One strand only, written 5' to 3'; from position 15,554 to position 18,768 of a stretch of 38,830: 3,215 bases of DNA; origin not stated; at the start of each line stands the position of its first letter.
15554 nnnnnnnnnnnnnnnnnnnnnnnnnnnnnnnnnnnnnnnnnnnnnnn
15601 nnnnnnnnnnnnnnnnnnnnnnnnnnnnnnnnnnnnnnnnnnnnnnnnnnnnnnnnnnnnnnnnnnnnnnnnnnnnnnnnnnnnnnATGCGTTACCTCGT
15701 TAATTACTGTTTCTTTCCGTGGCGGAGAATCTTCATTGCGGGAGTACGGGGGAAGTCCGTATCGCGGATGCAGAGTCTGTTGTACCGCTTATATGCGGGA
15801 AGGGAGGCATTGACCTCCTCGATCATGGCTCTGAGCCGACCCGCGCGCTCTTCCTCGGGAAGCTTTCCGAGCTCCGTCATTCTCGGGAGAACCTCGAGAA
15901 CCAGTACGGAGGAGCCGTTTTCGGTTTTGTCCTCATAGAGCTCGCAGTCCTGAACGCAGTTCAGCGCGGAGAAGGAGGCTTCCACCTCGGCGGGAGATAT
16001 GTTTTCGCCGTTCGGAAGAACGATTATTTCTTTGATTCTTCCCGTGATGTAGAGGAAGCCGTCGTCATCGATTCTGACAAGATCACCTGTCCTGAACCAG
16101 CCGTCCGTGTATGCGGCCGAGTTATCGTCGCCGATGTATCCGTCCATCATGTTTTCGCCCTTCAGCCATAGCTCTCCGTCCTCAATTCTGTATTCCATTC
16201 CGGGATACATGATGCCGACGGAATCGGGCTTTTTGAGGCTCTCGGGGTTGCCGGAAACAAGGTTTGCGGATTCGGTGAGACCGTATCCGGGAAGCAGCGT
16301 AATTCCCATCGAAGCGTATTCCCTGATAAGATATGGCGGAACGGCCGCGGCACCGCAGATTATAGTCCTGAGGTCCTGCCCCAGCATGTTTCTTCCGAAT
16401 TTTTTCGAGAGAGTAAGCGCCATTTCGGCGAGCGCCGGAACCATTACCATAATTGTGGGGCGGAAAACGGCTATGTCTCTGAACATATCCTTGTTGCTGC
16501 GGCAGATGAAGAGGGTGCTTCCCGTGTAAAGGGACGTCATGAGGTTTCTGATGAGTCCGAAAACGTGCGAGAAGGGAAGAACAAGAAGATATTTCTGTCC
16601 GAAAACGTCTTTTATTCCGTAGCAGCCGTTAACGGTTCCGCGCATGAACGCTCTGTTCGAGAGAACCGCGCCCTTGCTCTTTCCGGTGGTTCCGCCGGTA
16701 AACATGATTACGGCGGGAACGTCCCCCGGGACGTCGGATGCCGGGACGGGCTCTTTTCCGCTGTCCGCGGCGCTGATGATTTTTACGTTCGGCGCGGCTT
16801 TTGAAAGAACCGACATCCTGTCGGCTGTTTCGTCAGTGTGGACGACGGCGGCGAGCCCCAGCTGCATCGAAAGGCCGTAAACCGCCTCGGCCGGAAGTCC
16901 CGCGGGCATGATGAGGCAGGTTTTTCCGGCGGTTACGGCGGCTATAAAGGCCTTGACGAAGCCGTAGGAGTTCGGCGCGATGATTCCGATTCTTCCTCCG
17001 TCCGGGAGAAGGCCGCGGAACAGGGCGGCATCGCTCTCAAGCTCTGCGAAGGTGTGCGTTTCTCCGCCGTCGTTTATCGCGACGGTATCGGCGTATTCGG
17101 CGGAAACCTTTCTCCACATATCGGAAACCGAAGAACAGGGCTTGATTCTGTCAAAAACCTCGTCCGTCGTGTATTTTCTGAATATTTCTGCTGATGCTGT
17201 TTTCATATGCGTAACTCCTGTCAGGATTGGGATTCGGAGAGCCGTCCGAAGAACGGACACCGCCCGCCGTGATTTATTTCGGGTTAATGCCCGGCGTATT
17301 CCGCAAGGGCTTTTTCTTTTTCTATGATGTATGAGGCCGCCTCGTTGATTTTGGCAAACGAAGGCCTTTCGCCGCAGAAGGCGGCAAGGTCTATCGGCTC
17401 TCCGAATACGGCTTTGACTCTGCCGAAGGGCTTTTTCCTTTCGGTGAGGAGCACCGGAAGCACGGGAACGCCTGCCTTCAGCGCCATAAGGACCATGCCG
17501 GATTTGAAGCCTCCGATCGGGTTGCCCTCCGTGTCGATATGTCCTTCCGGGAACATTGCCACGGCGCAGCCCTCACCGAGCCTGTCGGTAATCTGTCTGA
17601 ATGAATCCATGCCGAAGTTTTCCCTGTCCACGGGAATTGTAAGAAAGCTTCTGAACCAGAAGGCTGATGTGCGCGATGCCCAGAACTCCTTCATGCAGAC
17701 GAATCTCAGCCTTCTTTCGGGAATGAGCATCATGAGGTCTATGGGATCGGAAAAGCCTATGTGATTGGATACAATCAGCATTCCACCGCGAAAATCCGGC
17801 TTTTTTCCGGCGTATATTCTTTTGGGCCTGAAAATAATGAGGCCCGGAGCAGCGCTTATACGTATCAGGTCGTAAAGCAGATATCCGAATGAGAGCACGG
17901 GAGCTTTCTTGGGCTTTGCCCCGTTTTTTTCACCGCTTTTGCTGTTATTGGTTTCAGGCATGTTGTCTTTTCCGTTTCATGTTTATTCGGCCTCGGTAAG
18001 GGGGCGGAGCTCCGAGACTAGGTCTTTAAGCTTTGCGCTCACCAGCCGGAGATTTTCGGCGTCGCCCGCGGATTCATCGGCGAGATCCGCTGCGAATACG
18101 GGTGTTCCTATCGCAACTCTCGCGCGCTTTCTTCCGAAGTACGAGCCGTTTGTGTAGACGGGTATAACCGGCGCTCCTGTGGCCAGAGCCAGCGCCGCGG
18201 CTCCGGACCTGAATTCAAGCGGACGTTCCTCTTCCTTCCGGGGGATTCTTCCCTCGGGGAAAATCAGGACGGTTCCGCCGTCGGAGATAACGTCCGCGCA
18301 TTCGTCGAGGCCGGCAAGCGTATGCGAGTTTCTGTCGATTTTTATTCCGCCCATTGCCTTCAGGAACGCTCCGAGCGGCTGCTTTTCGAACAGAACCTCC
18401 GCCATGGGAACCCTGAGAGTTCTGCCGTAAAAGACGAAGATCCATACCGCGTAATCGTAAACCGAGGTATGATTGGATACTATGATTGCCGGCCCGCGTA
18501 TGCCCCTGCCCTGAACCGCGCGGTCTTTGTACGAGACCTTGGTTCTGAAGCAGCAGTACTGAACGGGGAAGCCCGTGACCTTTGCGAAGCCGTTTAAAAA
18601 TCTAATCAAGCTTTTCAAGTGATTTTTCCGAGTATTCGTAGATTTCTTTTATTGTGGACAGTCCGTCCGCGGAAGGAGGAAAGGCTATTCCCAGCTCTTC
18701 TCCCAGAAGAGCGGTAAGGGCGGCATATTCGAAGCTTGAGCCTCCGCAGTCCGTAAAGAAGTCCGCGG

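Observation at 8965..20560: Eleven-gene lipid acylation and scavenging cluster resembling a split, duplicated Aas/LplT system joined to FakA/FakB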

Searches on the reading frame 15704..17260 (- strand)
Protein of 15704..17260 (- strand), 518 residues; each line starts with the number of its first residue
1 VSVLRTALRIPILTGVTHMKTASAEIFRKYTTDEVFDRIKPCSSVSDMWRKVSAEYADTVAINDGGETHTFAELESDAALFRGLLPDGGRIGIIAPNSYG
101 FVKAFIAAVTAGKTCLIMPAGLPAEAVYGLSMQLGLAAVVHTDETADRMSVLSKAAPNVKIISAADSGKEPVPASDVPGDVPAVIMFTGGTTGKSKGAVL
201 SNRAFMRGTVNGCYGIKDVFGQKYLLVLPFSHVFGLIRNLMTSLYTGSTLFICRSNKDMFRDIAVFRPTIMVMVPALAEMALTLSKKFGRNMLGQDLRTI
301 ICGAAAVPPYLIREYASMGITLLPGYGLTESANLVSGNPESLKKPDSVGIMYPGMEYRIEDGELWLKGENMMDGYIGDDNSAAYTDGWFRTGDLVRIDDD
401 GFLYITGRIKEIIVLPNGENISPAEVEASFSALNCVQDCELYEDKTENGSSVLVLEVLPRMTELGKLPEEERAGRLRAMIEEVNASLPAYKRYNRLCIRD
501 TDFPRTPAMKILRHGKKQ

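Call 3: search_protein_families(library=pfam, proteins=[window:15704-17260:-], max_evalue=0.01)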
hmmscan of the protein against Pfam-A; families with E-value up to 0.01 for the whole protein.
window:15704-17260:- (518 aa): 2 families
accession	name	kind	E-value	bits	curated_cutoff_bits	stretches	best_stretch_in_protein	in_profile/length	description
PF00501.34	AMP-binding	-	3.1e-53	181.4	29.9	1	52-375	4-383/384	AMP-binding enzyme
PF23562.2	AMP-binding_C_3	-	0.00013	22.8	20.8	1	411-514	2-106/124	AMP-binding enzyme C-terminal domain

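Call 4: search_protein_families(library=ncbifam, proteins=[window:15704-17260:-], max_evalue=0.01)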
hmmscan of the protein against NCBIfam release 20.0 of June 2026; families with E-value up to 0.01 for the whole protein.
window:15704-17260:- (518 aa): 102 families (the best 25 are shown)
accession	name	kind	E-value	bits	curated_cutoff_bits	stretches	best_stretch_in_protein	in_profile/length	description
TIGR01923.1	menE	equivalog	4.5e-50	170.8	330.15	1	77-441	8-379/442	o-succinylbenzoate--CoA ligase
NF004837.0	PRK06187.1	subfamily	9.5e-50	169.3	476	1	166-439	156-451/531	long-chain-fatty-acid--CoA ligase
NF004114.0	PRK05605.1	equivalog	1.9e-49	168.5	766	1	164-513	204-562/575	long-chain-fatty-acid--CoA ligase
NF005801.1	PRK07656.1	equivalog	3e-47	161.4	657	1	44-439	2-432/500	FadD3 family acyl-CoA ligase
NF052269.1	Staph_lig_FadD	equivalog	1.9e-45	155.1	650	1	86-454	50-438/499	long-chain-fatty-acid--CoA ligase FadD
NF005307.0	PRK06839.1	equivalog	2.8e-39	135.1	748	1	85-442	50-425/496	o-succinylbenzoate--CoA ligase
NF005714.0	PRK07529.1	subfamily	1.6e-38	132.5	632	1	167-437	205-502/640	acyl-CoA synthetase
NF002966.0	PRK03640.1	equivalog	4.4e-38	131.1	556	1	57-514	16-474/483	o-succinylbenzoate--CoA ligase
NF004511.1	PRK05852.1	equivalog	5.6e-38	130.8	650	1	78-445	41-439/505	FadD7 family fatty acid--CoA ligase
NF006572.0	PRK09088.1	equivalog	4.2e-35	121.4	696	1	69-441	29-419/491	acyl-CoA synthetase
NF005291.0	PRK06814.1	equivalog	4.2e-34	117.7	1349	1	138-434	757-1056/1140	acyl-[ACP]--phospholipid O-acyltransferase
NF006182.0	PRK08316.1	subfamily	2.5e-33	115.4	663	1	43-513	11-510/523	fatty acyl-CoA synthetase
NF006181.0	PRK08314.1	subfamily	1.4e-32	112.7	705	1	159-455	184-498/563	long-chain-fatty-acid--CoA ligase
NF005702.0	PRK07514.1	subfamily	1.8e-32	112.4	558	1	158-441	135-431/506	malonyl-CoA synthase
NF006539.0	PRK09029.1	equivalog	2.6e-32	112.3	494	1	48-438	8-381/458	o-succinylbenzoate--CoA ligase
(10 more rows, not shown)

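Call 22: search_solved_structures(query=window:15704-17257:-, max_evalue=1e-20)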
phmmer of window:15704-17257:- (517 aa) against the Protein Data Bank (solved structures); distinct sequences matched with E-value up to 1e-20: 22.
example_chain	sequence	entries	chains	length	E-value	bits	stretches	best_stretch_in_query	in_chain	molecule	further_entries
8wev_A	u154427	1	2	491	8e-34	120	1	58-439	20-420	Feruloyl-CoA Synthetase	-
8weu_A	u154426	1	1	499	9.9e-34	119.7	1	58-439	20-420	Fatty-acyl-CoA synthase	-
6qjz_A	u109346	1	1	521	5.4e-30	107.4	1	120-429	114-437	oxalyl CoA-synthetase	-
3r44_A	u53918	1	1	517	3.1e-29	104.9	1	84-438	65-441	fatty acyl CoA synthetase FADD13 (FATTY-ACYL-CoA SYNTHETASE)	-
5ie0_A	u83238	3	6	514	9.9e-28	99.9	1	82-431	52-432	Oxalate--CoA ligase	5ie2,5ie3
5x8f_A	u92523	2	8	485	3.7e-27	98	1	177-436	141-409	2-succinylbenzoate--CoA ligase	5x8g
5buq_A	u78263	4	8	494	4.8e-27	97.7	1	177-432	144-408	2-succinylbenzoate--CoA ligase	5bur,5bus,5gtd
4gxq_A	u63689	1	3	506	2e-25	92.3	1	161-482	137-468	Malonyl CoA synthetase, Benzoate-CoA ligase Chimeric protein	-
4gxr_A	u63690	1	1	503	1.4e-24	89.6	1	161-453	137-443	Malonyl CoA synthetase, Benzoate-CoA ligase Chimeric protein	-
4fuq_A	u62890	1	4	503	2.4e-24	88.7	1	161-436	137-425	Malonyl CoA synthetase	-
4fut_A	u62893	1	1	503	2.5e-24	88.7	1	161-436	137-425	Malonyl CoA synthetase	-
7kyd_A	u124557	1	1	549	1.5e-23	86.1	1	172-512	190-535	Long-chain fatty-acyl-CoA synthetase CG6178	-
5bsw_A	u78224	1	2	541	5.1e-23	84.4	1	66-513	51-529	4-coumarate--CoA ligase 2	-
5u95_A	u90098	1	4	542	5.4e-23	84.3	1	66-513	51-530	4-coumarate--CoA ligase 2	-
5bsm_A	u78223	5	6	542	6.1e-23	84.1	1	66-513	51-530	4-coumarate--CoA ligase 2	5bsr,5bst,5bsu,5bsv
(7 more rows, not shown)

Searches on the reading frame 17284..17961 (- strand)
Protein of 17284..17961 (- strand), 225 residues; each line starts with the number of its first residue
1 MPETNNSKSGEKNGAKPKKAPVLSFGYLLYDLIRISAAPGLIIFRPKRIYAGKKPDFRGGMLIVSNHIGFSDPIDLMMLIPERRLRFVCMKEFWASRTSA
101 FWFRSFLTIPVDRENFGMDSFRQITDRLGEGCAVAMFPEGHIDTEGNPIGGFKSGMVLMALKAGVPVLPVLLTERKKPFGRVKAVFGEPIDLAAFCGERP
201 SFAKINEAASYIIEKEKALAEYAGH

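Call 3: search_protein_families(library=pfam, proteins=[window:17284-17961:-], max_evalue=0.01)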
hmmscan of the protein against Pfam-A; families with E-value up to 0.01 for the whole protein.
window:17284-17961:- (225 aa): 1 family
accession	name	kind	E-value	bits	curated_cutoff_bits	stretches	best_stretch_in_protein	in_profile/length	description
PF01553.26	Acyltransferase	-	2.4e-16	60.2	23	1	58-171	13-130/132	Acyltransferase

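Call 4: search_protein_families(library=ncbifam, proteins=[window:17284-17961:-], max_evalue=0.01)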
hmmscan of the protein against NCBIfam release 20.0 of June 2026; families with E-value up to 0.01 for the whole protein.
window:17284-17961:- (225 aa): 7 families
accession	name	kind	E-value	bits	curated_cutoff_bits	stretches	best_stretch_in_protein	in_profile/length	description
NF006386.0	PRK08633.1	equivalog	1.9e-17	62.4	1221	1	58-172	440-551/1147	acyl-[ACP]--phospholipid O-acyltransferase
TIGR00530.1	AGP_acyltrn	subfamily_domain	1.4e-15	57.2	102.95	1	57-172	14-129/130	1-acylglycerol-3-phosphate O-acyltransferase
NF005959.0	PRK08043.1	equivalog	2.4e-06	26.1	886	1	60-186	29-152/719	bifunctional acyl-ACP--phospholipid O-acyltransferase/long-chain-fatty-acid--ACP ligase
NF005291.0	PRK06814.1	equivalog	2.6e-06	25.6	1349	1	61-173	456-564/1140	acyl-[ACP]--phospholipid O-acyltransferase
NF052615.1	orn_lipid_OlsF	equivalog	0.00019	20.1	620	1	58-175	79-199/570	bifunctional ornithine lipid synthase OlsF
NF052553.1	LyOrLpactfOlsABRUA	equivalog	0.00029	20.1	300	1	56-160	62-164/263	lyso-ornithine lipid O-acyltransferase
NF011593.0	PRK15018.1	equivalog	0.0075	16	501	0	133-174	141-181/245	1-acylglycerol-3-phosphate O-acyltransferase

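Call 31: search_solved_structures(query=window:17284-17958:-, max_evalue=1)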
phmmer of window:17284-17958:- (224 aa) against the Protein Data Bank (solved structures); distinct sequences matched with E-value up to 1: 1.
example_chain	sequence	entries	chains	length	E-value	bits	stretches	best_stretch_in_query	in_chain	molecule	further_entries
5kym_A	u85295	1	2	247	1.1e-06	31.9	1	60-201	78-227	1-acyl-sn-glycerol-3-phosphate acyltransferase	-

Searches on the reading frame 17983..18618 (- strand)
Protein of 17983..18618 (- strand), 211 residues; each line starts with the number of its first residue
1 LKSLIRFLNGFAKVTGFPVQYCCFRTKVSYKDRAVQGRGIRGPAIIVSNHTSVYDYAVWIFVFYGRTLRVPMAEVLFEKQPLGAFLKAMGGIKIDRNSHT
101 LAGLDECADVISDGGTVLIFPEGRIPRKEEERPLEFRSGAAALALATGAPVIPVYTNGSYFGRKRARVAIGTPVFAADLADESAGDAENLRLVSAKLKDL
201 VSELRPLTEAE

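Call 3: search_protein_families(library=pfam, proteins=[window:17983-18618:-], max_evalue=0.01)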
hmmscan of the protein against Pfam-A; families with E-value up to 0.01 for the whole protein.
window:17983-18618:- (211 aa): 1 family
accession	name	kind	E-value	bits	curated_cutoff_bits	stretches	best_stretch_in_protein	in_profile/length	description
PF01553.26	Acyltransferase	-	1.6e-21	76.9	23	1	41-155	13-130/132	Acyltransferase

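Call 4: search_protein_families(library=ncbifam, proteins=[window:17983-18618:-], max_evalue=0.01)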
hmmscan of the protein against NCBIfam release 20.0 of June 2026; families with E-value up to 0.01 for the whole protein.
window:17983-18618:- (211 aa): 6 families
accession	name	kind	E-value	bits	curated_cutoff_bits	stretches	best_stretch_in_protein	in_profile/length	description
TIGR00530.1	AGP_acyltrn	subfamily_domain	3.3e-17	62.5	102.95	1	41-155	15-128/130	1-acylglycerol-3-phosphate O-acyltransferase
NF006386.0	PRK08633.1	equivalog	7.8e-14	50.4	1221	1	41-160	440-558/1147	acyl-[ACP]--phospholipid O-acyltransferase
NF011593.0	PRK15018.1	equivalog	1.5e-05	24.9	501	1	41-156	64-179/245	1-acylglycerol-3-phosphate O-acyltransferase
NF052615.1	orn_lipid_OlsF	equivalog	0.00019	20.2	620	1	24-158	62-198/570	bifunctional ornithine lipid synthase OlsF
NF005291.0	PRK06814.1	equivalog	0.00022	19.3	1349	1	43-159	455-566/1140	acyl-[ACP]--phospholipid O-acyltransferase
NF005959.0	PRK08043.1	equivalog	0.0011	17.3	886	1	104-161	87-142/719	bifunctional acyl-ACP--phospholipid O-acyltransferase/long-chain-fatty-acid--ACP ligase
